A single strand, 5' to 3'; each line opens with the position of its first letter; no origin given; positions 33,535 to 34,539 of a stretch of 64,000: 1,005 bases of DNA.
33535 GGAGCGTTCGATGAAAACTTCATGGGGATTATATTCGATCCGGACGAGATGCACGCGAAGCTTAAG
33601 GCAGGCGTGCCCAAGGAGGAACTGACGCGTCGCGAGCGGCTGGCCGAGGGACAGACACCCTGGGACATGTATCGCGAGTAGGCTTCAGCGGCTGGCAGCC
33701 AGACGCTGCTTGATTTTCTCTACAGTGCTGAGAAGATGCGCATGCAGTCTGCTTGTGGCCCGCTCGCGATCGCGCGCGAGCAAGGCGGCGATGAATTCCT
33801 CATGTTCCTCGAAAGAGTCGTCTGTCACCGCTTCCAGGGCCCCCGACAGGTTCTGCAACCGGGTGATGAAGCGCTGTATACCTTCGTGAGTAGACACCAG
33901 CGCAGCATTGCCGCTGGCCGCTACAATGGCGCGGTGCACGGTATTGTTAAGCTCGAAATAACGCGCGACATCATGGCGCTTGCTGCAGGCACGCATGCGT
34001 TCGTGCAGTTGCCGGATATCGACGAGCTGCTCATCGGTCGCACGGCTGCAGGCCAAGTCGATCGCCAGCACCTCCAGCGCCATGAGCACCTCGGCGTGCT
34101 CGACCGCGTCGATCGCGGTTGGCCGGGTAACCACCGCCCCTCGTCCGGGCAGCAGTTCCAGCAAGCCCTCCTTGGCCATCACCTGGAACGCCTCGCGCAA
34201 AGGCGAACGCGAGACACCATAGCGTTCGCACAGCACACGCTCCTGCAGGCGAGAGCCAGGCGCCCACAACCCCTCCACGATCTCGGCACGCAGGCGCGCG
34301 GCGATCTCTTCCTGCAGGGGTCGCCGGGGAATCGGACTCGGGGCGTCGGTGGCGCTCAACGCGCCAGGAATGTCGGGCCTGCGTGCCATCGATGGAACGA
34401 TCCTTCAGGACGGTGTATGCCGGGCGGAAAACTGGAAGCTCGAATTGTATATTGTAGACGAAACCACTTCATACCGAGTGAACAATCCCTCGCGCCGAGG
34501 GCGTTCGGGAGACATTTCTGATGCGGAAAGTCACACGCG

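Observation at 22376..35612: Shared palindromic operator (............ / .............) links the sulfatase, IlvD-type dehydratase, FAH and FGE genes into one GntR-type regulon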

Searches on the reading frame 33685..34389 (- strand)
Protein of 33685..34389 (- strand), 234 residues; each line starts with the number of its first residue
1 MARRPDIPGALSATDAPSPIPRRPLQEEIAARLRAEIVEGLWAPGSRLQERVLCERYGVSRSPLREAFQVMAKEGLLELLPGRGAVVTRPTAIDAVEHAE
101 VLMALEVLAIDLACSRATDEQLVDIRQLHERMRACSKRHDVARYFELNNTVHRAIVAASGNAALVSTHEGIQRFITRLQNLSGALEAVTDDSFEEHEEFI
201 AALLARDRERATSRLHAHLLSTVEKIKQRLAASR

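Call 8: search_protein_families(library=pfam, proteins=[window:33685-34389:-])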
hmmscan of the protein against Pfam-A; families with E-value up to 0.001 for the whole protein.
window:33685-34389:- (234 aa): 2 families
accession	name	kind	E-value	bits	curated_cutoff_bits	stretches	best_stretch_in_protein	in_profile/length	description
PF07729.17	FCD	-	7e-24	85.1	24.3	1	99-219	3-123/125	FCD domain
PF00392.27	GntR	-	6.4e-18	64.6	27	1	25-87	1-64/64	Bacterial regulatory proteins, gntR family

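Call 20: find_homologous_proteins(query=window:33685-34389:-, max_evalue=1e-20)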
Query window:33685-34389:- (234 aa): 157 proteins with E <= 1e-20 among 7628 candidates; the best 120 are listed.
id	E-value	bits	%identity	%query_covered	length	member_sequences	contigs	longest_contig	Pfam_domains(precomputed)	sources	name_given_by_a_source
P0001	4.9e-143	492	100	100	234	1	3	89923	PF07729.18,PF00392.28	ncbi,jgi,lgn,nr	ncbi:MAG: GntR family transcriptional regulator [Gammaproteobacteria bacterium]|nr:GntR family trans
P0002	3.1e-119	414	84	100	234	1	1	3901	PF07729.18,PF00392.28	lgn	-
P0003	3.1e-103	362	73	98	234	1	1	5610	PF07729.18,PF00392.28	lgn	-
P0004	4.1e-103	362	77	95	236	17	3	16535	PF07729.18,PF00392.28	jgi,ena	-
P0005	4.1e-103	362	77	94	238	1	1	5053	PF07729.18,PF00392.28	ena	-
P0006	2.7e-102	359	77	94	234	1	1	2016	PF07729.18,PF00392.28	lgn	-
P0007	3.8e-101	355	73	96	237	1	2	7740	PF07729.18,PF00392.28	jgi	jgi:DNA-binding GntR family transcriptional regulator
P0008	8.6e-101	354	75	94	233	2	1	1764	PF07729.18,PF00392.28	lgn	-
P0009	9.2e-100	351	75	94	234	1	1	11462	PF07729.18,PF00392.28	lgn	-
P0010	2.7e-99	349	75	92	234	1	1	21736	PF07729.18,PF00392.28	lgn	-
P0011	5.6e-98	345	70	100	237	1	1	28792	PF07729.18,PF00392.28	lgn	-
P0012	2.0e-97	343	73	95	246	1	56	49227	PF07729.18,PF00392.28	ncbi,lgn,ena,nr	ncbi:MAG TPA: GntR family transcriptional regulator [Woeseiaceae bacterium]|nr:GntR family transcrip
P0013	2.2e-97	343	74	93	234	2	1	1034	PF07729.18,PF00392.28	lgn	-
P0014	4.1e-97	342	72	95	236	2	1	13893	PF07729.18,PF00392.28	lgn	-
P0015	7.6e-97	341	71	98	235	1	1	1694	PF07729.18,PF00392.28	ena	-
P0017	1.9e-96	340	68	100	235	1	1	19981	PF07729.18,PF00392.28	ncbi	-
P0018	5.5e-96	338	73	94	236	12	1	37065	PF07729.18,PF00392.28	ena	-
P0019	7.3e-96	338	71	95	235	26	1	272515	PF07729.18,PF00392.28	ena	-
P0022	3.2e-85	303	62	100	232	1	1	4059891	PF07729.18,PF00392.28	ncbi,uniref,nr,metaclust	ncbi:GntR family transcriptional regulator [Woeseia oceani]|uniref:HTH gntR-type domain-containing p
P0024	3.8e-82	293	62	94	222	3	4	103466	PF07729.18,PF00392.28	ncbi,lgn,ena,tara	tara:strand:+ start:2371 stop:3039 length:669 start_codon:yes stop_codon:yes gene_type:complete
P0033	9.1e-77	276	64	94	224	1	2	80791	PF07729.18,PF00392.28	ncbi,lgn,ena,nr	ncbi:MAG: GntR family transcriptional regulator [Gammaproteobacteria bacterium]|nr:GntR family trans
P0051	5.2e-74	267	60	91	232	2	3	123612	PF07729.18,PF00392.28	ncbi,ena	-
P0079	3.6e-70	254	57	94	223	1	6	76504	PF07729.18,PF00392.28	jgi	jgi:DNA-binding GntR family transcriptional regulator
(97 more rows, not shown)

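Call 21: find_encoding_contigs(protein=P0019, flank=10000, max_places=2)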
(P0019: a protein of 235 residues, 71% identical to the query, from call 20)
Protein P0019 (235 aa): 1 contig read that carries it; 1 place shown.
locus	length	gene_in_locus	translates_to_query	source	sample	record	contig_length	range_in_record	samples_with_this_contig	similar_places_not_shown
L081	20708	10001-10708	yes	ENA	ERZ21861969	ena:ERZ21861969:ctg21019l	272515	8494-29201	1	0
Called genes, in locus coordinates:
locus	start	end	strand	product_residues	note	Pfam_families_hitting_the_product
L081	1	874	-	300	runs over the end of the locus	PF01557:FAA_hydrolase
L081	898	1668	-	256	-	PF01261:AP_endonuc_2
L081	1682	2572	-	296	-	PF02826:2-Hacid_dh_C (weak), PF03446:NAD_binding_2, PF03807:F420_oxidored, PF14833:NAD_binding_11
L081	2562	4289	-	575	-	PF00920:ILVD_EDD_N, PF24877:ILV_EDD_C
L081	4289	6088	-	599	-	PF00884:Sulfatase, PF16347:SGSH_C (weak)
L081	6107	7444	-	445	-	PF00083:Sugar_tr, PF07690:MFS_1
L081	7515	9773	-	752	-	PF07715:Plug, PF00593:TonB_dep_Rec_b-barrel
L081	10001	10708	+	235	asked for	PF00392:GntR, PF07729:FCD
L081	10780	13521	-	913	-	PF00311:PEPcase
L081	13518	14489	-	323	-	PF00389:2-Hacid_dh, PF03446:NAD_binding_2 (faint), PF02826:2-Hacid_dh_C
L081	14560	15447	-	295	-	PF02629:CoA_binding, PF00549:Ligase_CoA, PF13607:Succ_CoA_lig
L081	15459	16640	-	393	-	PF08442:ATP-grasp_2, PF13549:ATP-grasp_5, PF24948:Citrate_synth_N, PF00549:Ligase_CoA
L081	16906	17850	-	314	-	PF03328:HpcH_HpaI, PF15617:C-C_Bond_Lyase (faint), PF22484:DUF6986 (weak)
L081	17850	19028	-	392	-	PF00266:Aminotran_5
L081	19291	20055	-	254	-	PF23441:SDR, PF00106:adh_short, PF01370:Epimerase (weak), PF08659:KR, PF13561:adh_short_C2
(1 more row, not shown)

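Call 22: find_encoding_contigs(protein=P0018, flank=10000, max_places=2)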
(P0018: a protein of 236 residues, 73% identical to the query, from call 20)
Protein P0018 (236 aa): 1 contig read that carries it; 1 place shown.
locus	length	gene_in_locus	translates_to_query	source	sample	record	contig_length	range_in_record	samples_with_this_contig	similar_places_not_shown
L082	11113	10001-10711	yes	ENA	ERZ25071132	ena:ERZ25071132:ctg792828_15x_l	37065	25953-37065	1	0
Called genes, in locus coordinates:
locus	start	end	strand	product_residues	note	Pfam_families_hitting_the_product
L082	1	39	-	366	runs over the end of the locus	PF08240:ADH_N, PF00107:ADH_zinc_N, PF13602:ADH_zinc_N_2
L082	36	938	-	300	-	PF01557:FAA_hydrolase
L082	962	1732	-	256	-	PF01261:AP_endonuc_2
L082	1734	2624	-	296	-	PF02826:2-Hacid_dh_C (faint), PF03446:NAD_binding_2, PF03807:F420_oxidored, PF14833:NAD_binding_11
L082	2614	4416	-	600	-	PF00920:ILVD_EDD_N, PF24877:ILV_EDD_C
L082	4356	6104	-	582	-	PF00884:Sulfatase, PF16347:SGSH_C (weak)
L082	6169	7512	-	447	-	PF00083:Sugar_tr, PF07690:MFS_1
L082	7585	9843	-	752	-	PF07715:Plug, PF00593:TonB_dep_Rec_b-barrel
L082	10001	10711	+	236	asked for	PF00392:GntR, PF07729:FCD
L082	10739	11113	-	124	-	?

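Call 23: find_encoding_contigs(protein=P0022, flank=10000, max_places=2)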
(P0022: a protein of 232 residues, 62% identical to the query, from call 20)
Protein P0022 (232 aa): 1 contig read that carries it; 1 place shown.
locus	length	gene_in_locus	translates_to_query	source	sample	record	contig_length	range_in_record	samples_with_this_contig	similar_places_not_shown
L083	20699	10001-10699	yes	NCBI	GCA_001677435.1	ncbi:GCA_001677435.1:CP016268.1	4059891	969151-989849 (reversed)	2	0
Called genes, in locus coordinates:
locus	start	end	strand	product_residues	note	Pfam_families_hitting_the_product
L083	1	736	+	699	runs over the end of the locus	PF13435:Cytochrome_C554 (faint), PF14522:Cytochrome_C7 (faint), PF14537:Cytochrom_c3_2 (faint), PF09699:Paired_CXXCH_1 (weak), PF13428:TPR_14 (faint), PF14559:TPR_19 (faint)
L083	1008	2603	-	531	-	PF01494:FAD_binding_3, PF01266:DAO (faint), PF13450:NAD_binding_8 (weak)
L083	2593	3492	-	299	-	PF02826:2-Hacid_dh_C (weak), PF03435:Sacchrp_dh_NADP (faint), PF03446:NAD_binding_2, PF03807:F420_oxidored (weak), PF14833:NAD_binding_11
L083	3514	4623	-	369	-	PF01266:DAO, PF07992:Pyr_redox_2 (faint)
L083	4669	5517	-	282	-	PF01557:FAA_hydrolase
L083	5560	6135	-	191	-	PF06684:AA_synth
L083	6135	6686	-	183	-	PF00903:Glyoxalase, PF18029:Glyoxalase_6 (faint)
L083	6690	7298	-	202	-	PF00903:Glyoxalase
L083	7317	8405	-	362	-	PF08240:ADH_N, PF00107:ADH_zinc_N, PF13602:ADH_zinc_N_2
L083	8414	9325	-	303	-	PF01557:FAA_hydrolase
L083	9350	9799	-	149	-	PF13577:SnoaL_4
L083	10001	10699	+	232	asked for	PF00392:GntR, PF07729:FCD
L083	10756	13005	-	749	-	PF07715:Plug, PF00593:TonB_dep_Rec_b-barrel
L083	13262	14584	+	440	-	PF00083:Sugar_tr, PF07690:MFS_1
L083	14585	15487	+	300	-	PF02826:2-Hacid_dh_C (weak), PF03446:NAD_binding_2, PF03807:F420_oxidored, PF14833:NAD_binding_11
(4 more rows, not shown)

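Call 24: find_encoding_contigs(protein=P0011, flank=10000, max_places=2)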
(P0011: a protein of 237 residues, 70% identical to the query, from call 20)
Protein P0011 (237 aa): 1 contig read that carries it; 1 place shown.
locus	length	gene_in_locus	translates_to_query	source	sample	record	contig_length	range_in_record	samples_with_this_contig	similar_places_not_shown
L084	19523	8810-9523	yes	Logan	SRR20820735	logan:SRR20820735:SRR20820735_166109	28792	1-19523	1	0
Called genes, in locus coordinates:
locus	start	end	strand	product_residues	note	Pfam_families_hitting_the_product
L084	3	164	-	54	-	?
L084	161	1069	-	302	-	PF01557:FAA_hydrolase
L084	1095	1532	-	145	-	PF13577:SnoaL_4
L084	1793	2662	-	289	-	PF03446:NAD_binding_2, PF03807:F420_oxidored, PF14833:NAD_binding_11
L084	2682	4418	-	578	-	PF00884:Sulfatase, PF16347:SGSH_C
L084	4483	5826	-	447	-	PF00083:Sugar_tr, PF07690:MFS_1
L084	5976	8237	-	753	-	PF07715:Plug, PF00593:TonB_dep_Rec_b-barrel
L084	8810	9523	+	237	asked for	PF00392:GntR, PF07729:FCD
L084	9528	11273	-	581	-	PF02730:AFOR_N, PF01314:AFOR_C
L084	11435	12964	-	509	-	PF06097:DUF945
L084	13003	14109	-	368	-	PF01717:Meth_synt_2 (faint)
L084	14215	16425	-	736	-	PF01734:Patatin, PF01103:Omp85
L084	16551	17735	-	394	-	PF06224:AlkZ-like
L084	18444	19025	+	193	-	PF26900:Phage_lambda_Ea47 (weak)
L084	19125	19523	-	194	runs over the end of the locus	-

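Call 25: find_encoding_contigs(protein=P0010, flank=10000, max_places=2)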
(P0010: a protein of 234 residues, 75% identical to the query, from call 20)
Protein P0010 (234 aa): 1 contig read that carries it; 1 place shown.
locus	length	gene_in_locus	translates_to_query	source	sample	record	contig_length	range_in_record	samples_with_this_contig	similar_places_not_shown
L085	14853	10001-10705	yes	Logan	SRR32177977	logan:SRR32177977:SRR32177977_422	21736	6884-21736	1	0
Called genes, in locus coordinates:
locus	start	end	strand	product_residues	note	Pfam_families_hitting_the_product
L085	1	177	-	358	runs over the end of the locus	PF08240:ADH_N, PF00107:ADH_zinc_N, PF13602:ADH_zinc_N_2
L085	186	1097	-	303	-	PF01557:FAA_hydrolase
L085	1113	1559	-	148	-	PF13577:SnoaL_4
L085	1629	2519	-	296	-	PF01488:Shikimate_DH (faint), PF02826:2-Hacid_dh_C (faint), PF03446:NAD_binding_2, PF03807:F420_oxidored, PF14833:NAD_binding_11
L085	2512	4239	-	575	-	PF00920:ILVD_EDD_N, PF24877:ILV_EDD_C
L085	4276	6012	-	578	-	PF00884:Sulfatase, PF16347:SGSH_C (faint)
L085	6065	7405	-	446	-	PF00083:Sugar_tr, PF07690:MFS_1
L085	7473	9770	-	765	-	PF07715:Plug, PF00593:TonB_dep_Rec_b-barrel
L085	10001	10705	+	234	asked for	PF00392:GntR, PF07729:FCD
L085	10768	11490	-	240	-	PF07237:DUF1428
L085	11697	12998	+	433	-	PF04389:Peptidase_M28, PF01546:Peptidase_M20, PF07687:M20_dimer (weak)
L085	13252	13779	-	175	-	PF04321:RmlD_sub_bind (weak)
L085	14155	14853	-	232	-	?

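Call 26: find_encoding_contigs(protein=P0017, flank=10000, max_places=2)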
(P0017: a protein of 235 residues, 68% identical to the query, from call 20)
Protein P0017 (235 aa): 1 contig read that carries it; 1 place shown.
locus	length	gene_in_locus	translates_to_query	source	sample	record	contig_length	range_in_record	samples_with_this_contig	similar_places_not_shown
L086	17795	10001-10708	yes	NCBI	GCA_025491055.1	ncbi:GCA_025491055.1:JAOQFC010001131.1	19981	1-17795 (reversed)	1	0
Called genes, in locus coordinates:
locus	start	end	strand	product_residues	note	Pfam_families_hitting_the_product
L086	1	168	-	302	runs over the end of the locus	PF01557:FAA_hydrolase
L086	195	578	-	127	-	PF13577:SnoaL_4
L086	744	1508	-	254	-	PF01261:AP_endonuc_2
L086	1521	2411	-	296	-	PF01488:Shikimate_DH (weak), PF02826:2-Hacid_dh_C, PF03446:NAD_binding_2, PF03807:F420_oxidored, PF14833:NAD_binding_11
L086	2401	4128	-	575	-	PF00920:ILVD_EDD_N, PF24877:ILV_EDD_C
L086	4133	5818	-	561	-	PF00884:Sulfatase, PF16347:SGSH_C (weak)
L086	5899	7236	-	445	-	PF00083:Sugar_tr, PF07690:MFS_1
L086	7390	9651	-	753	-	PF07715:Plug, PF00593:TonB_dep_Rec_b-barrel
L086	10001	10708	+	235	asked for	PF00392:GntR, PF07729:FCD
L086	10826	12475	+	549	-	PF00916:Sulfate_transp, PF16983:MFS_MOT1 (weak), PF01740:STAS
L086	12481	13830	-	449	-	PF02040:ArsB, PF03600:CitMHS, PF06450:NhaB (weak)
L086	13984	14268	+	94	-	-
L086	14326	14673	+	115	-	-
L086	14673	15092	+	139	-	PF00571:CBS (weak)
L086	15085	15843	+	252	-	-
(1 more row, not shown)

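Call 27: find_encoding_contigs(protein=P0024, flank=10000, max_places=2)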
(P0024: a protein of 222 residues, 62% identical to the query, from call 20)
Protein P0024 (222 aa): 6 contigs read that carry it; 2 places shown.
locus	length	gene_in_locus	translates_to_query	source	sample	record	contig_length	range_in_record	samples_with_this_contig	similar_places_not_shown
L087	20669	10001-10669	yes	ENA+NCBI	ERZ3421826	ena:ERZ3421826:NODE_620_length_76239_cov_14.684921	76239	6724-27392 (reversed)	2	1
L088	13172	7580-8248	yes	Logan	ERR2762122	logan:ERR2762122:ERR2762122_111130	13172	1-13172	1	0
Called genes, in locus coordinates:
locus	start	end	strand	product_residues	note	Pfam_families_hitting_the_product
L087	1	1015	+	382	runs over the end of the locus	PF04784:DUF547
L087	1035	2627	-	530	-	PF01494:FAD_binding_3, PF01266:DAO (faint), PF13450:NAD_binding_8 (faint), PF21274:Rng_hyd_C (weak)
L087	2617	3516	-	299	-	PF02826:2-Hacid_dh_C (weak), PF03435:Sacchrp_dh_NADP (faint), PF03446:NAD_binding_2, PF03807:F420_oxidored, PF14833:NAD_binding_11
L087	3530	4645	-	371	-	PF01266:DAO, PF07992:Pyr_redox_2 (faint)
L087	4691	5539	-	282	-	PF01557:FAA_hydrolase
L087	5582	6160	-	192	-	PF06684:AA_synth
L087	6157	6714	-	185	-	PF00903:Glyoxalase, PF13669:Glyoxalase_4 (weak), PF18029:Glyoxalase_6 (weak)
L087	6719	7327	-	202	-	PF00903:Glyoxalase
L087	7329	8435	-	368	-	PF08240:ADH_N, PF00107:ADH_zinc_N, PF13602:ADH_zinc_N_2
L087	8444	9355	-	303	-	PF01557:FAA_hydrolase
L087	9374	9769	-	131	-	PF13577:SnoaL_4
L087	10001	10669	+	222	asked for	PF00392:GntR, PF07729:FCD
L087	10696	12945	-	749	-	PF07715:Plug, PF00593:TonB_dep_Rec_b-barrel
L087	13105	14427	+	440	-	PF00083:Sugar_tr, PF07690:MFS_1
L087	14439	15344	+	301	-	PF03446:NAD_binding_2, PF03807:F420_oxidored, PF14833:NAD_binding_11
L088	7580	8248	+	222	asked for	PF00392:GntR, PF07729:FCD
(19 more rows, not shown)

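Call 28: find_encoding_contigs(protein=P0033, flank=10000, max_places=2)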
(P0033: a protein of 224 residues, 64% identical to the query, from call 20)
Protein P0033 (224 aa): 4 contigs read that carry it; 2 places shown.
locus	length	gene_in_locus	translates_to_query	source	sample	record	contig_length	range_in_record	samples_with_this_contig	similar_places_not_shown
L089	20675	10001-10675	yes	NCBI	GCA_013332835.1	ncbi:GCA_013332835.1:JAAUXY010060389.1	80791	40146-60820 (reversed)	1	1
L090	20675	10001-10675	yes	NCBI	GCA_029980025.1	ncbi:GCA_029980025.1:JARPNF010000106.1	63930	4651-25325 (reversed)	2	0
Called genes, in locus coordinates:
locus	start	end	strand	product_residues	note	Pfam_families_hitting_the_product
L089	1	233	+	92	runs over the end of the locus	-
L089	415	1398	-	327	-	PF00491:Arginase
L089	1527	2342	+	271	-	PF13489:Methyltransf_23 (faint)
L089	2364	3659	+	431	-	PF07992:Pyr_redox_2 (faint), PF01266:DAO, PF13450:NAD_binding_8 (faint), PF01593:Amino_oxidase (faint)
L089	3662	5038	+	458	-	PF00120:Gln-synt_C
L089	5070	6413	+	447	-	PF00202:Aminotran_3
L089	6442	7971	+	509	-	PF00171:Aldedh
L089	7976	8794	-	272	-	PF00378:ECH_1, PF16113:ECH_2 (weak)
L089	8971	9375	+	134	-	PF00903:Glyoxalase, PF13669:Glyoxalase_4 (weak)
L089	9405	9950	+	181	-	PF02627:CMD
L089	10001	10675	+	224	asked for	PF00392:GntR, PF07729:FCD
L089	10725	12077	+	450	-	PF00083:Sugar_tr, PF07690:MFS_1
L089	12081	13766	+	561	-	PF00884:Sulfatase, PF16347:SGSH_C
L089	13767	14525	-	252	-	PF03328:HpcH_HpaI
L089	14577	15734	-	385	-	PF01070:FMN_dh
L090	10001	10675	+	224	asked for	PF00392:GntR, PF07729:FCD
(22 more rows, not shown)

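Call 29: find_encoding_contigs(protein=P0051, flank=10000, max_places=2)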
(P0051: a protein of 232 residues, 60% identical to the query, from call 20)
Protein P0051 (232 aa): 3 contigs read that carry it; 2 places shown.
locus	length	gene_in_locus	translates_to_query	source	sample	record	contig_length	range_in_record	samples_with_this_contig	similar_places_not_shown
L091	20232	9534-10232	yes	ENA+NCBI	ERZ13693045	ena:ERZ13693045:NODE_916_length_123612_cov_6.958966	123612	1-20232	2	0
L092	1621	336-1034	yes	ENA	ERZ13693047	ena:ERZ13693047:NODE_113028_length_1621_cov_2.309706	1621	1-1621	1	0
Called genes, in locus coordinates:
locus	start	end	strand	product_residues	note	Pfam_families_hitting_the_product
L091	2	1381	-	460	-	?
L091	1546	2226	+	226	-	PF01844:HNH, PF14279:HNH_5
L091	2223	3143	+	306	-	PF02739:5_3_exonuc_N, PF01367:5_3_exonuc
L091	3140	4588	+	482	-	PF00474:SSF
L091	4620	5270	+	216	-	PF04264:YceI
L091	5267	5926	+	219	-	PF06055:ExoD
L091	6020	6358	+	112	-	PF22513:FitA-like_RHH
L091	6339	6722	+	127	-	PF01850:PIN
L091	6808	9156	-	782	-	PF07715:Plug, PF00593:TonB_dep_Rec_b-barrel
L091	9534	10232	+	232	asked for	PF00392:GntR, PF07729:FCD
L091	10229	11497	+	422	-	PF00083:Sugar_tr, PF07690:MFS_1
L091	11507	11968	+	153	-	-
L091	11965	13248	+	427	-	PF00884:Sulfatase, PF16347:SGSH_C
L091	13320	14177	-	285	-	PF03328:HpcH_HpaI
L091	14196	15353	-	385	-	PF01070:FMN_dh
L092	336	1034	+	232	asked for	PF00392:GntR, PF07729:FCD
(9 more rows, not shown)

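Call 30: find_encoding_contigs(protein=P0079, flank=10000, max_places=2)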
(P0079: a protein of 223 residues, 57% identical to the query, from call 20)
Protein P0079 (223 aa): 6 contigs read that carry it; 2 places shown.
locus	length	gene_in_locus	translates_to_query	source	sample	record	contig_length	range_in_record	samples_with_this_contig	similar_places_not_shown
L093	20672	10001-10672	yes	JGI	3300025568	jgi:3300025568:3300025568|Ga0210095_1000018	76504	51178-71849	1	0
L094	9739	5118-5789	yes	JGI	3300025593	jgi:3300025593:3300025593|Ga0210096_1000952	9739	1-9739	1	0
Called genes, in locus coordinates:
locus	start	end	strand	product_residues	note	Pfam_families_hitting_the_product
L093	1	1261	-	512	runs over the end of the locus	PF00450:Peptidase_S10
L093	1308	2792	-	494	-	PF00171:Aldedh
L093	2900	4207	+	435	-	PF01321:Creatinase_N, PF00557:Peptidase_M24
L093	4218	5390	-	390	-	PF01546:Peptidase_M20, PF07687:M20_dimer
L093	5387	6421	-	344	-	PF01212:Beta_elim_lyase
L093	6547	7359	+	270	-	PF00378:ECH_1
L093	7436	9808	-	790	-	PF07715:Plug, PF00593:TonB_dep_Rec_b-barrel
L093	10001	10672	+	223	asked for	PF00392:GntR, PF07729:FCD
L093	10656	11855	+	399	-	PF00083:Sugar_tr, PF06779:MFS_4 (weak), PF07690:MFS_1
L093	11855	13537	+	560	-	PF00884:Sulfatase, PF16347:SGSH_C (faint)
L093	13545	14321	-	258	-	PF03328:HpcH_HpaI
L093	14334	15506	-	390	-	PF01070:FMN_dh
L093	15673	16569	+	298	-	PF02826:2-Hacid_dh_C (weak), PF03446:NAD_binding_2, PF03807:F420_oxidored (weak), PF14833:NAD_binding_11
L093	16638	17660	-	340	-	PF01926:MMR_HSR1, PF02421:FeoB_N, PF02824:TGS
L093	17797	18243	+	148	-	-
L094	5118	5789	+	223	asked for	PF00392:GntR, PF07729:FCD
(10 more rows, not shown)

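Call 34: search_protein_families(library=ncbifam, proteins=[window:33685-34389:-], max_evalue=1e-10)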
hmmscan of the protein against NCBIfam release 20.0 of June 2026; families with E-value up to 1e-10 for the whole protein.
window:33685-34389:- (234 aa): 6 families
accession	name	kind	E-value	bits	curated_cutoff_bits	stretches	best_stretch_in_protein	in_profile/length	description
TIGR03338.1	phnR_burk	equivalog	6e-29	101.2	271.5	1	30-221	17-208/212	phosphonate utilization associated transcriptional regulator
NF003011.0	PRK03837.1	subfamily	3.1e-23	82.6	260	1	17-226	6-233/241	transcriptional regulator NanR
NF008576.0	PRK11534.1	equivalog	7.6e-16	58.5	218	1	32-232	15-223/225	DNA-binding transcriptional regulator CsiR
NF007741.0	PRK10421.1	equivalog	1.8e-13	50.5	311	0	23-88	6-72/262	transcriptional regulator LldR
NF007442.0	PRK09990.1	equivalog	3.7e-13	49.5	301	0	22-171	8-176/256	transcriptional regulator GlcC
NF007001.0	PRK09464.1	equivalog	2.4e-11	43.7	330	0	23-88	9-75/254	pyruvate dehydrogenase complex transcriptional repressor PdhR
